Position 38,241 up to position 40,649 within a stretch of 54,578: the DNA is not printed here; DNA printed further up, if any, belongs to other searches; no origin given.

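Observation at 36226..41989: Compact three-gene operon of unknown function next to the origin: PilX-N-anchored 717-aa protein, HAD/PEPCK-like fusion, 494-aa orphan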

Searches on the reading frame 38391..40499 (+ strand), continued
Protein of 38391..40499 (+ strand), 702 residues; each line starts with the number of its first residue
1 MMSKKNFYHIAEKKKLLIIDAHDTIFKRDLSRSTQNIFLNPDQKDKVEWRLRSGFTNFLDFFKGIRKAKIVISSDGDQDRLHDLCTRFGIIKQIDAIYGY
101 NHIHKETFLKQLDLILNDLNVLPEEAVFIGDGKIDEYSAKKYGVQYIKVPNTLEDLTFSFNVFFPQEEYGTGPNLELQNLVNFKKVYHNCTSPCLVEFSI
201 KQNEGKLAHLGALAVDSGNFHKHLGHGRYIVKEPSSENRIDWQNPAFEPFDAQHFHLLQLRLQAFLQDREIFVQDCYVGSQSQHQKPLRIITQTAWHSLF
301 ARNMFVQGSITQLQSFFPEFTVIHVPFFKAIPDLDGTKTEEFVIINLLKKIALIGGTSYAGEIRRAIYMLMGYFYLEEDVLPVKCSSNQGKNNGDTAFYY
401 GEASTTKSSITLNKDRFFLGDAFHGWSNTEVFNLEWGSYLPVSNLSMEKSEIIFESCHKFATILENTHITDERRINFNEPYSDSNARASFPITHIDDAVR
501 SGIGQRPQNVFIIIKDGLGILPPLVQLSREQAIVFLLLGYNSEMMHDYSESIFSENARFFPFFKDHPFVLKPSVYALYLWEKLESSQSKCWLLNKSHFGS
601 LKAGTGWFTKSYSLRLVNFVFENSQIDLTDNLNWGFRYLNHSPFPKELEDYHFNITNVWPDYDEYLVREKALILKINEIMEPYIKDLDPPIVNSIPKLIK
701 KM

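Call 80: find_encoding_contigs(protein=P0016, flank=8000, max_places=2)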
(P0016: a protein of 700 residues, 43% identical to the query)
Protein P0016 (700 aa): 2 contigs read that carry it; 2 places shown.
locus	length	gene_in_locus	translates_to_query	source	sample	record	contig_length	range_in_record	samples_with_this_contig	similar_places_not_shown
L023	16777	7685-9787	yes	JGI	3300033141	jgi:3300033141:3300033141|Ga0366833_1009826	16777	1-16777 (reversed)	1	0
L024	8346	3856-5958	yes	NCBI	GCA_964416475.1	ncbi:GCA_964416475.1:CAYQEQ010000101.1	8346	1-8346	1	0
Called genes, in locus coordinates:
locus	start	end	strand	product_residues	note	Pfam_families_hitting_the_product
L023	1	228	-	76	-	?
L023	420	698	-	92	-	-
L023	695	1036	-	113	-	PF14076:DUF4258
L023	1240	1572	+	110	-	-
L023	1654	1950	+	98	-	-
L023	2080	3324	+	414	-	PF00926:DHBP_synthase, PF00925:GTP_cyclohydro2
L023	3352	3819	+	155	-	PF00885:DMRL_synthase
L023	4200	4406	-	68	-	-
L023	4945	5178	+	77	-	PF09720:Unstab_antitox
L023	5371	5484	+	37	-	-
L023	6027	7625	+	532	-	PF01293:PEPCK_ATP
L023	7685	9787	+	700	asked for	PF13419:HAD_2, PF01293:PEPCK_ATP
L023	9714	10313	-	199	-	-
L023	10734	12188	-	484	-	PF00251:Glyco_hydro_32N, PF08244:Glyco_hydro_32C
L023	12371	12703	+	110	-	-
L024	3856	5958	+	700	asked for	PF13419:HAD_2, PF01293:PEPCK_ATP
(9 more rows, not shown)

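Call 90: search_protein_families(library=pfam, proteins=[L001:13494-15899:-], max_evalue=0.00001)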
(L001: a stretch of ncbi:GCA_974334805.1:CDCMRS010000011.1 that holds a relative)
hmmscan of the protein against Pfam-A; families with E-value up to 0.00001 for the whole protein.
L001:13494-15899:- (801 aa): 1 family
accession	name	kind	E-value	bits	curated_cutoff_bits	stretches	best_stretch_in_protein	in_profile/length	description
PF00136.26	DNA_pol_B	-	5.6e-36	124.7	23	1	351-764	20-448/453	DNA polymerase family B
